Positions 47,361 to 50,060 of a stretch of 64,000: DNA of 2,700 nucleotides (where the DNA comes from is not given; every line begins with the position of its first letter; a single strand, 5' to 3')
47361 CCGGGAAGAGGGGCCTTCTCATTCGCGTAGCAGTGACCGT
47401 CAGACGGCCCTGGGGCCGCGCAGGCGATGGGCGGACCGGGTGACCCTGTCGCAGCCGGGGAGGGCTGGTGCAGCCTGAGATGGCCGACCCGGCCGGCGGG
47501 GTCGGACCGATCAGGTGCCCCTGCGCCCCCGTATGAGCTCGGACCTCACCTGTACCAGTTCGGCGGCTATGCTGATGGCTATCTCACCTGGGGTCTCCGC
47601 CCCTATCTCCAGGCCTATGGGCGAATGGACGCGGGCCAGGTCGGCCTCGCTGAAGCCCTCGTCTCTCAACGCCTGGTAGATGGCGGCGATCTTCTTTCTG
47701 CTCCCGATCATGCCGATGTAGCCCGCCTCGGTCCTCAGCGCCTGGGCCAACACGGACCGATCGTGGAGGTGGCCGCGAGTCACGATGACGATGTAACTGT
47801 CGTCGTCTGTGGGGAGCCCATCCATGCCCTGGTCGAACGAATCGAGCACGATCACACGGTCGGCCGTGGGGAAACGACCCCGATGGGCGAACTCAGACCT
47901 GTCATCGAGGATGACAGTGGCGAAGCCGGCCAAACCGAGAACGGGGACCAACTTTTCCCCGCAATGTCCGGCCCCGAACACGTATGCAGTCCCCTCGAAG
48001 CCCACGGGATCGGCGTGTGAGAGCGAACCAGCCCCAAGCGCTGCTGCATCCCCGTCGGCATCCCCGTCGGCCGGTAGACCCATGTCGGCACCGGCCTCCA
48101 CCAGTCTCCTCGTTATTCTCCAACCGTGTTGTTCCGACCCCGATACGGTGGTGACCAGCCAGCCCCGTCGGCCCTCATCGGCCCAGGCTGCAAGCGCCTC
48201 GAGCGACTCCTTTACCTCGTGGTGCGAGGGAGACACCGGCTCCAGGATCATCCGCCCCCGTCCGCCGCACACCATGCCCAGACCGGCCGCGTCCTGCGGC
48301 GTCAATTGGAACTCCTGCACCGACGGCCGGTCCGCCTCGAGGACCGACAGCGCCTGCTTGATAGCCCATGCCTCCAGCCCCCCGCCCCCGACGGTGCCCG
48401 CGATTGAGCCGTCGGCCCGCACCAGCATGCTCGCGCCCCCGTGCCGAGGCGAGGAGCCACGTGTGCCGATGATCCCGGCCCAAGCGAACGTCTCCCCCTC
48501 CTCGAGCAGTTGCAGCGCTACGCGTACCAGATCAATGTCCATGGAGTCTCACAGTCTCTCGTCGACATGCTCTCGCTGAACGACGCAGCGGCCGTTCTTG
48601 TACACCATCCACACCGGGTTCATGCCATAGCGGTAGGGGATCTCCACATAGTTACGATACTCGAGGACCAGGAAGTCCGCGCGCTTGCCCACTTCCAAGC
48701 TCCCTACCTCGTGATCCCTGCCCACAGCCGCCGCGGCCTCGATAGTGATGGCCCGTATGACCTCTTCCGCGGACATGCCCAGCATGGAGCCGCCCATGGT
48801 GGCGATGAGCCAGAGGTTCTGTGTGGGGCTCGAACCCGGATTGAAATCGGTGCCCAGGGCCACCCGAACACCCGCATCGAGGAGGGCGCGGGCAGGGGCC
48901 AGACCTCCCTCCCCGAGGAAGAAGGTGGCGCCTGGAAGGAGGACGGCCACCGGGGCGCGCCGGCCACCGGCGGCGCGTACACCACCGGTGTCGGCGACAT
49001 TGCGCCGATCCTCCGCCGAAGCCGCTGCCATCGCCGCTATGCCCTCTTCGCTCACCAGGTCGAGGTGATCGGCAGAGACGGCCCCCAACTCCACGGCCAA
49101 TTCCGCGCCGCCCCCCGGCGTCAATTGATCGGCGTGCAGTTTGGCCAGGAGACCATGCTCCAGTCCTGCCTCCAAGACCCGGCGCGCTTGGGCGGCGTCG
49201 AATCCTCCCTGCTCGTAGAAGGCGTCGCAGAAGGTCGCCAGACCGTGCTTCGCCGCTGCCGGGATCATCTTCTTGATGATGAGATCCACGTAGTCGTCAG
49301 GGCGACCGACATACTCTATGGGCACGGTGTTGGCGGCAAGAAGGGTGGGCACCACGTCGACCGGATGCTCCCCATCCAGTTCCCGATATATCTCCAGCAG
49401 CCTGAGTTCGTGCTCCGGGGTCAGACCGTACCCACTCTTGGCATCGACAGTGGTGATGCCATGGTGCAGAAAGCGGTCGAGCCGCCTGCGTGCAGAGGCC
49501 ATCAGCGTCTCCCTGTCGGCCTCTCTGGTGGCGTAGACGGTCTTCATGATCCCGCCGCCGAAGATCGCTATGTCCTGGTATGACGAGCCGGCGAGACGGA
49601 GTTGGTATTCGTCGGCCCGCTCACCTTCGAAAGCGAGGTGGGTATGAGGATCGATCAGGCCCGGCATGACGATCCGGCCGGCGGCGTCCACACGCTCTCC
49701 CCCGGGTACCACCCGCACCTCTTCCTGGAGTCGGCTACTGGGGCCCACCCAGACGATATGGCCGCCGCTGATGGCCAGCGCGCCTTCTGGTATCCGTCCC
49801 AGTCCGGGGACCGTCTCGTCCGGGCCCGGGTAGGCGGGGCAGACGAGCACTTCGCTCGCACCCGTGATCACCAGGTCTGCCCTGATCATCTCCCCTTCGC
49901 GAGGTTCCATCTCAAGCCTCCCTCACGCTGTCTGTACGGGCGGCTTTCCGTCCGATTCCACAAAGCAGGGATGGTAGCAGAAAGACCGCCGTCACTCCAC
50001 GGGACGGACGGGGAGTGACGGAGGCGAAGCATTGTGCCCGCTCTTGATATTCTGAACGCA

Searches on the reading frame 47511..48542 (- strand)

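Call 46: search_protein_families(library=pfam, proteins=[window:47511-48542:-], max_evalue=0.00001)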
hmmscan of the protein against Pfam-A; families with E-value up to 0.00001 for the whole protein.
window:47511-48542:- (343 aa): 2 families
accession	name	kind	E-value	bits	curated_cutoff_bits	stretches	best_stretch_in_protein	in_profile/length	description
PF13478.12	XdhC_C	-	1.7e-44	151.7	29.7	1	187-329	2-125/125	XdhC Rossmann domain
PF02625.21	XdhC_CoxI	-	6.3e-20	71.3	24.3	1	12-78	1-67/68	XdhC and CoxI family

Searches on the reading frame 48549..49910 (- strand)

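Call 46: search_protein_families(library=pfam, proteins=[window:48549-49910:-], max_evalue=0.00001)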
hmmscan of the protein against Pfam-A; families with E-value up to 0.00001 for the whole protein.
window:48549-49910:- (453 aa): 2 families
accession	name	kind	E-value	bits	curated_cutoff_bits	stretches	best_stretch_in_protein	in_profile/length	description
PF07969.17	Amidohydro_3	-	7.8e-31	108.5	29.7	2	125-444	146-472/472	Amidohydrolase family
PF01979.26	Amidohydro_1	-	8.8e-25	88.1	25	1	80-440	1-342/345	Amidohydrolase family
